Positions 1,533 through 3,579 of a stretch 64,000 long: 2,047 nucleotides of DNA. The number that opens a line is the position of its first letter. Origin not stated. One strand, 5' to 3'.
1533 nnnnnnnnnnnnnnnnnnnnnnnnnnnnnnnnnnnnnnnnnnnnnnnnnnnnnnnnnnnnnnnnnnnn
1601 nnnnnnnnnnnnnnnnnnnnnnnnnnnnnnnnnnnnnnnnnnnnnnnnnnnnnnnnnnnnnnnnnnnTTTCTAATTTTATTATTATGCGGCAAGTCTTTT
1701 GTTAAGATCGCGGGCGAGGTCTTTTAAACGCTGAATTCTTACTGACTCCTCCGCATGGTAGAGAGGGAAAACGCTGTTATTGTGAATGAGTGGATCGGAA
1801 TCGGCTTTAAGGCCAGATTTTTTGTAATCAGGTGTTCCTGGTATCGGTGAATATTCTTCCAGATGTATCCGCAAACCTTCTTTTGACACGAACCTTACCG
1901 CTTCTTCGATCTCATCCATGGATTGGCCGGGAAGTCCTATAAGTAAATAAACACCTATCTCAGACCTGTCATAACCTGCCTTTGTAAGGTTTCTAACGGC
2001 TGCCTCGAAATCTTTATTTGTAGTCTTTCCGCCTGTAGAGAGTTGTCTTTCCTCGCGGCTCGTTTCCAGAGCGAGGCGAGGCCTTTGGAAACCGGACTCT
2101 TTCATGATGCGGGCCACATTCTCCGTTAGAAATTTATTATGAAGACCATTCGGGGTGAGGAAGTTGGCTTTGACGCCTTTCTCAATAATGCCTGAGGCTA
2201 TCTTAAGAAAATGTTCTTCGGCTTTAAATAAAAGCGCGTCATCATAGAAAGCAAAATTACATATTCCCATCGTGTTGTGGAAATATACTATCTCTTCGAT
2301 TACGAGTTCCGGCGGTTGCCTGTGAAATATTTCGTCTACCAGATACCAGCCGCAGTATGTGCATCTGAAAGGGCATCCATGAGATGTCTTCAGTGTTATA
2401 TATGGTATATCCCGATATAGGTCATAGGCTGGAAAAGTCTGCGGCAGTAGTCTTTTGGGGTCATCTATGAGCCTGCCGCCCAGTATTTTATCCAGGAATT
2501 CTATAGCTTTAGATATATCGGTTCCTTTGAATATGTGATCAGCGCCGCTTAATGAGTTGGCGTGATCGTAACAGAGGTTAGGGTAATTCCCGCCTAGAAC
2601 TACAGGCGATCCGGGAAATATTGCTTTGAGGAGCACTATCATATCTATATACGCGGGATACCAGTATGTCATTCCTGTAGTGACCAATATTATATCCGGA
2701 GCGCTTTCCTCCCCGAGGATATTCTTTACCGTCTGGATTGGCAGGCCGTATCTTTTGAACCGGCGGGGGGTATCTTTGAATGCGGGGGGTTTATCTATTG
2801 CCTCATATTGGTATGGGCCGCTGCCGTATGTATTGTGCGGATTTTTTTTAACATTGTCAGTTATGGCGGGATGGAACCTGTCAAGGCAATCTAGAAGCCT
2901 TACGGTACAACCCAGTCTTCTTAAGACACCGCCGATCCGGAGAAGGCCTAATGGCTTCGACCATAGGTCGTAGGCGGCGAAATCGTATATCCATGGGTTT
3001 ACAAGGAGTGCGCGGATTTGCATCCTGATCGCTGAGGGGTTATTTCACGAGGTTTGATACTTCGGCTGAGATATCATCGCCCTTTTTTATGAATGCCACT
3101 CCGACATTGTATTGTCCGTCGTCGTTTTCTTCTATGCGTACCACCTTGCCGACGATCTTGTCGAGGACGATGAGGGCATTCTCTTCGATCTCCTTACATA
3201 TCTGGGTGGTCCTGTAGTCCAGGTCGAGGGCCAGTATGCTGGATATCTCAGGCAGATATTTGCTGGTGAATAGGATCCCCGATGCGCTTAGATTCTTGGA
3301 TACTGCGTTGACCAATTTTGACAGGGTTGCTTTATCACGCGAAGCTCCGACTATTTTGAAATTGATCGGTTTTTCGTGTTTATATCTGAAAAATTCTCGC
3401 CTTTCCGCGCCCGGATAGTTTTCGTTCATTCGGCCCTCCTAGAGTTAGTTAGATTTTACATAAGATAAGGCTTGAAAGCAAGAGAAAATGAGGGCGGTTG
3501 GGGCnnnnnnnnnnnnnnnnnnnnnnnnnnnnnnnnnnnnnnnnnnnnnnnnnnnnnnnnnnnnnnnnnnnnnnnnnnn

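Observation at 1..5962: c-di-GMP-linked cluster of a CHASE2-GGDEF cyclase beside a GNAT, MBL hydrolase, DUF362 Fe-S protein, PilZ and B12 radical SAM operon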

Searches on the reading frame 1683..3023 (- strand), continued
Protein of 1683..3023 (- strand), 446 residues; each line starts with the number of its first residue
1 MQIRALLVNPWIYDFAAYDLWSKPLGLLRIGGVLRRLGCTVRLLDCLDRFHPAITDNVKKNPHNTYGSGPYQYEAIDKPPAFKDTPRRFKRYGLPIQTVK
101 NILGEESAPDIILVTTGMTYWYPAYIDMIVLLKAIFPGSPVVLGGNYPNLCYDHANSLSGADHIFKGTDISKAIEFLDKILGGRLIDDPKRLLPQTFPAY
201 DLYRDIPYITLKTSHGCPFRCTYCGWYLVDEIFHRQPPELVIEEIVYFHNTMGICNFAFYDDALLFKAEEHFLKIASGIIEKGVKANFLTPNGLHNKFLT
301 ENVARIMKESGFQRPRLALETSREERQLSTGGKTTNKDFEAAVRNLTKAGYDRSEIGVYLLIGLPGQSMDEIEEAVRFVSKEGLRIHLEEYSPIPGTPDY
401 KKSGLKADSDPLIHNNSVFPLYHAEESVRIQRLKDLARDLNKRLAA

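Call 22: search_protein_families(library=pfam, alignment_id=A3, max_evalue=0.001)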
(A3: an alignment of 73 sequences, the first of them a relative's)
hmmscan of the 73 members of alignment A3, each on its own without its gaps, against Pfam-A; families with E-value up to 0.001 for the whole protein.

A. member 1, L001:9363-10745:- (460 aa): 1 family
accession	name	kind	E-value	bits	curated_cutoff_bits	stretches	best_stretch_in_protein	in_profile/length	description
PF01235.23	Na_Ala_symp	-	4.4e-142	474.4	24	1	57-457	7-383/392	Sodium:alanine symporter family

B. families by the number of members that match (of 73 scanned): 104 families (the first 25 are shown)
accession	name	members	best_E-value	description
PF00731.26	AIRC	10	1.1e-14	AIR carboxylase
PF04055.27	Radical_SAM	5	2.2e-16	Radical SAM superfamily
PF04536.20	TPM_phosphatase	4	2e-37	TPM domain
PF00990.26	GGDEF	3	1.3e-44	Diguanylate cyclase, GGDEF domain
PF01208.23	URO-D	3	1.7e-26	Uroporphyrinogen decarboxylase (URO-D)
PF13191.12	AAA_16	3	0.0001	AAA ATPase domain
PF13401.12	AAA_22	3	0.00026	AAA domain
PF01941.24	AdoMet_Synthase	2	1.1e-168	S-adenosylmethionine synthetase (AdoMet synthetase)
PF01235.23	Na_Ala_symp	2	2.5e-142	Sodium:alanine symporter family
PF00483.29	NTP_transferase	2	7.7e-65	Nucleotidyl transferase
PF05226.16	CHASE2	2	1.3e-47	CHASE2 domain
PF25247.1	LbH_GLGC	2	5.4e-45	GLGC left-handed parallel beta-helix domain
PF00005.33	ABC_tran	2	1.3e-37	ABC transporter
PF24894.1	Hexapep_GlmU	2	2e-12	GlmU-like, C-terminal hexapeptide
PF13304.12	AAA_21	2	4.2e-11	AAA domain, putative AbiEii toxin, Type IV TA system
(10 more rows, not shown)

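Call 40: search_solved_structures(query=A1, max_evalue=0.001)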
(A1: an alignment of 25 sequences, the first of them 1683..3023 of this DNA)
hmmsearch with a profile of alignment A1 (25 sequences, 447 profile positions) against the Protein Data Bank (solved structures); distinct sequences matched with E-value up to 0.001: 4.
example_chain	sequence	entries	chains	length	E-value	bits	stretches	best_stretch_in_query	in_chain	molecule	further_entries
6fd2_B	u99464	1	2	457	3e-05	26.1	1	209-399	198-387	Putative apramycin biosynthetic oxidoreductase 4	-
9p2u_A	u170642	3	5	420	4.5e-05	25.5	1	307-399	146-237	Radical S-adenosylmethionine methyltransferase NocN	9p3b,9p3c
7kdx_A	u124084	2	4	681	0.00048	22.1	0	211-257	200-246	Methyltransferase TokK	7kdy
9n1b_A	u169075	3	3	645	0.00075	21.5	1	205-252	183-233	Radical SAM protein | Radical SAM enzyme CysS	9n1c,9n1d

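Call 43: search_protein_families(library=pfam, proteins=[L011:5224-6300:+, L011:7107-8513:+, L011:8510-9862:+, L011:11203-11724:+, L007:6047-7984:+, L011:3700-4872:+], max_evalue=0.001)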
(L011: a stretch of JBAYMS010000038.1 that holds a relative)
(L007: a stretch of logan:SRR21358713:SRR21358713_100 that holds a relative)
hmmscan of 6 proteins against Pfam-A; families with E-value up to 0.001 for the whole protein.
L011:5224-6300:+ (358 aa): 2 families
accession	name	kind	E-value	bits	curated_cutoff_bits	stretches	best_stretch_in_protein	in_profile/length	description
PF00437.27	T2SSE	-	1.3e-35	123.2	24.9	1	4-334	13-338/370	Type II/IV secretion system protein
PF13555.12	AAA_29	-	0.00087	19.4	27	0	123-145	21-43/61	P-loop containing region of AAA domain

L011:7107-8513:+ (468 aa): 5 families
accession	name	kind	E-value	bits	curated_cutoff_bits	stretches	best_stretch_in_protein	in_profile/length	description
PF00083.30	Sugar_tr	-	2.5e-132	442.4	22.3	1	21-450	2-450/452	Sugar (and other) transporter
PF07690.21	MFS_1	-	4.5e-50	171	33.4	2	25-365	2-314/347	Major Facilitator Superfamily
PF06609.19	TRI12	-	2.3e-10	40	23.2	1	65-189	89-211/599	Fungal trichothecene efflux pump (TRI12)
PF12832.13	MFS_1_like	-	5.5e-05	22.8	25.2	0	49-95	29-75/373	MFS_1 like family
PF13347.12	MFS_2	-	0.00015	20.9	27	0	27-128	231-335/427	MFS/sugar transport protein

L011:8510-9862:+ (450 aa): 1 family
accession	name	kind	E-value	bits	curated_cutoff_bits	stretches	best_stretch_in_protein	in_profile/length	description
PF04966.18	OprB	-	6e-78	263.3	22.9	1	84-450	5-372/372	Carbohydrate-selective porin, OprB family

L011:11203-11724:+ (173 aa): 1 family
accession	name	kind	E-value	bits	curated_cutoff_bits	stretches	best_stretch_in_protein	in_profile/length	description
PF04773.18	FecR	-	1.4e-11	45.1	24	1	83-169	2-82/97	FecR protein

L007:6047-7984:+ (645 aa): 0 families

L011:3700-4872:+ (390 aa): 1 family
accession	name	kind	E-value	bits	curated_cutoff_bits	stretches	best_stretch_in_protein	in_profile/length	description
PF05990.18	DUF900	-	5.3e-35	121.4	20.5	1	121-354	4-225/232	Alpha/beta hydrolase of unknown function (DUF900)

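Call 69: predict_structure(alignment_id=A1)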
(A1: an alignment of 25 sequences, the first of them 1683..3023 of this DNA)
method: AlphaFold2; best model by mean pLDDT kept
length: 446 residues; sequences in the alignment: 25
mean_pLDDT: 87.6   pTM: 0.89
mean pLDDT of the five models: 87.6, 85.9, 85.6, 84.1, 83.3
residues with pLDDT >= 90: 258; 70-90: 146; 50-70: 29; < 50: 13
segments of 3 or more residues with pLDDT < 50: 59-67, 418-421
pLDDT, mean of each block of 10 residues (from residue 1): 93 78 87 94 92 67 52 87 80 92 96 84 91 98 92 91 93 95 83 75 92 86 83 90 96 94 91 98 96 92 98 94 89 91 98 94 85 96 92 82 75 61 70 91 89
secondary structure, 60 per line:
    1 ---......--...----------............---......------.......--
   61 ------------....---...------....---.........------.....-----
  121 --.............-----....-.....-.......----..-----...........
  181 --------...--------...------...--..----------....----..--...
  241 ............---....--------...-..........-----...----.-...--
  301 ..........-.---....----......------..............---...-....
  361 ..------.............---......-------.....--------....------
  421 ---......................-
elements in order: E4-9 E12-14 H25-36 E40-45 H52-58 E73-76 E89-92 H96-104 E111-115 H123-135 E141-144 H146-150 H152-158 H170-180 E209-211 H226-229 H238-252 E256-259 H272-281 E287-289 H301-310 E316-319 H324-329 H336-349 E357-362 H369-381 E385-390 H398-402 H411-414 H424-445

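Call 73: fold_search(model_id=the predicted structure, library=pdb)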
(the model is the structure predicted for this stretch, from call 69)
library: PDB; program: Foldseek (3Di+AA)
matches with E <= 10: 1400; with E <= 0.001: 45
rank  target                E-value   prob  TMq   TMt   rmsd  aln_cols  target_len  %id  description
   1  6fd2_A                3.3e-15  1.00  0.71  0.70   6.3       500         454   16  Radical SAM 1,2-diol dehydratase AprD4 in complex with its substrate paromamine (released 2018-01-17)
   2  6fd2_B                1.4e-14  1.00  0.66  0.65   5.7       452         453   15  Radical SAM 1,2-diol dehydratase AprD4 in complex with its substrate paromamine (released 2018-01-17)
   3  9ccb                  9.7e-14  1.00  0.59  0.63  10.1       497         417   15  X-ray crystal structure of methyl-coenzyme M reductase glutamine methylase (MgmA) from Methanothermobacter marburgensis  (released 2025-01-01)
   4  6wte_B                1.7e-13  1.00  0.63  0.54   6.2       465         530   15  Structure of radical S-adenosylmethionine methyltransferase, TsrM, from Kitasatospora setae with cobalamin and [4Fe-4S (released 2020-12-23)
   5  6wte_A                1.8e-13  1.00  0.62  0.50   7.4       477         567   14  Structure of radical S-adenosylmethionine methyltransferase, TsrM, from Kitasatospora setae with cobalamin and [4Fe-4S (released 2020-12-23)
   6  9a6d_A                3.1e-13  1.00  0.65  0.64   5.2       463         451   14  Integrative model of MTAB-YVFG by crosslinking MS and deep learning (released 2024-09-18)
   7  7mjz                  2.5e-12  1.00  0.61  0.61   7.0       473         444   12  The structure of MiaB with pentasulfide bridge (released 2021-09-15)
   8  7mjy_A                2.0e-11  1.00  0.62  0.62   7.1       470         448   13  MiaB in the complex with s-adenosyl-L-homocysteine and RNA (released 2021-09-15)
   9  7mjw_A                2.8e-11  1.00  0.64  0.65   5.7       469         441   12  Methylated MiaB in the complex with 5'-deoxyadenosine, methionine and RNA (released 2021-09-15)
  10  7mjx_A                4.0e-11  1.00  0.63  0.63   6.5       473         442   12  MiaB in the complex with 5'-deoxyadenosine, methionine and RNA (released 2021-09-15)
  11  7mjv_A                5.0e-11  1.00  0.63  0.63   6.6       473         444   12  MiaB in the complex with s-adenosylmethionine and RNA (released 2021-09-15)
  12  5ul4                  1.2e-10  1.00  0.56  0.36  10.0       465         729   15  Structure of Cobalamin-dependent S-adenosylmethionine radical enzyme OxsB with aqua-cobalamin and S-adenosylmethionine b (released 2017-04-19)
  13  5ul3                  4.4e-10  1.00  0.57  0.37  12.9       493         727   14  Structure of Cobalamin-dependent S-adenosylmethionine radical enzyme OxsB with aqua-cobalamin bound (released 2017-04-19)
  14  4jc0_B                8.8e-10  1.00  0.54  0.57   5.6       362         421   17  Crystal structure of Thermotoga maritima holo RimO in complex with pentasulfide, Northeast Structural Genomics Consort (released 2013-04-10)
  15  7kdx_B                9.4e-10  1.00  0.56  0.39   6.0       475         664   14  Crystal structure of Streptomyces tokunonesis TokK with hydroxycobalamin, 5'-deoxyadenosine, and methionine (released 2022-01-12)
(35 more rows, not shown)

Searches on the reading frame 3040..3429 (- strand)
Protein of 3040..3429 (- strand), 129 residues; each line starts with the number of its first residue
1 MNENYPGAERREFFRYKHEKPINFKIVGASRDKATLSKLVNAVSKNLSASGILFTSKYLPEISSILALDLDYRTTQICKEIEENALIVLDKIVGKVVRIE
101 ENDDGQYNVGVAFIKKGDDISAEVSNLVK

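Call 3: search_protein_families(library=pfam, proteins=[window:3040-3429:-], max_evalue=0.01)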
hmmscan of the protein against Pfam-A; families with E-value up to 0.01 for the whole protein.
window:3040-3429:- (129 aa): 1 family
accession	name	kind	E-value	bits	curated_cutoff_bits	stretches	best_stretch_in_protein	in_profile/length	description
PF07238.19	PilZ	-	1.2e-06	29.2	22.5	1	9-119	1-90/102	PilZ domain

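Call 5: search_protein_families(library=ncbifam, proteins=[window:3040-3429:-], max_evalue=0.01)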
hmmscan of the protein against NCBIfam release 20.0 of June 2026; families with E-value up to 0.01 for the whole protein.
window:3040-3429:- (129 aa): 0 families

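Call 84: find_encoding_contigs(protein=window:3040-3429:-, flank=10000, max_places=4)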
Protein window:3040-3429:- (129 aa): 2 contigs read that carry it; 2 places shown.
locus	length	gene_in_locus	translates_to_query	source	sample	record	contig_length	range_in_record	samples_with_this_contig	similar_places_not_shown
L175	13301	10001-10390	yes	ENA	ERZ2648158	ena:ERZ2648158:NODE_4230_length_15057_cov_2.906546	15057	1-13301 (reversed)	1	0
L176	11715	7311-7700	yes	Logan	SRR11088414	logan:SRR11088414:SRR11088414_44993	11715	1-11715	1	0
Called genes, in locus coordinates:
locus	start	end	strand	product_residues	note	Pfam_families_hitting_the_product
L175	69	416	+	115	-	-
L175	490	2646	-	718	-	PF09371:Tex_N, PF22706:Tex_central_region, PF14639:YqgF (faint), PF16921:Tex_YqgF, PF14635:HHH_7, PF12836:HHH_3, PF17674:HHH_9, PF00575:S1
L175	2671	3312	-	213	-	PF01546:Peptidase_M20, PF07687:M20_dimer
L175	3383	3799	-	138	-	PF04389:Peptidase_M28 (weak), PF01546:Peptidase_M20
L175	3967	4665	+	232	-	PF02777:Sod_Fe_C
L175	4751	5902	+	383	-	PF13088:BNR_2, PF02012:BNR (faint)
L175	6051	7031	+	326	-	PF01544:CorA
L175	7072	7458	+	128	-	-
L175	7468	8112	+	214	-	PF00583:Acetyltransf_1 (weak)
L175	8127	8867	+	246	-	PF23023:Anti-Pycsar_Apyc1, PF00753:Lactamase_B, PF12706:Lactamase_B_2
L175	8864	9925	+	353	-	PF04015:DUF362, PF14697:Fer4_21 (faint), PF25160:LdpA_Fe-S-bd (faint), PF00037:Fer4 (weak), PF12837:Fer4_6 (faint), PF13237:Fer4_10 (weak), PF12838:Fer4_7 (weak), PF13187:Fer4_9 (weak), +1 more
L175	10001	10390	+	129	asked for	PF07238:PilZ (weak)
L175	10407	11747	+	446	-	PF02310:B12-binding (faint), PF04055:Radical_SAM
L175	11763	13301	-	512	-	?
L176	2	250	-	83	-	?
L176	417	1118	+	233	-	PF02777:Sod_Fe_C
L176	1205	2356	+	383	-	PF13088:BNR_2, PF02012:BNR (faint)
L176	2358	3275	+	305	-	PF13593:SBF_like, PF01758:SBF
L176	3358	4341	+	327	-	PF01544:CorA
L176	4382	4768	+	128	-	-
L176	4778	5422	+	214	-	PF00583:Acetyltransf_1 (weak)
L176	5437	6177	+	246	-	PF23023:Anti-Pycsar_Apyc1, PF00753:Lactamase_B, PF12706:Lactamase_B_2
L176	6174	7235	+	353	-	PF04015:DUF362, PF14697:Fer4_21 (faint), PF25160:LdpA_Fe-S-bd (faint), PF00037:Fer4 (weak), PF12837:Fer4_6 (faint), PF13237:Fer4_10 (weak), PF12838:Fer4_7 (weak), PF13187:Fer4_9 (weak), +1 more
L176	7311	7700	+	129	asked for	PF07238:PilZ (weak)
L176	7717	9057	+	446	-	PF02310:B12-binding (faint), PF04055:Radical_SAM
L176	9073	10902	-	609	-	PF05226:CHASE2, PF00990:GGDEF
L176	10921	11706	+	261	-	PF02965:Met_synt_B12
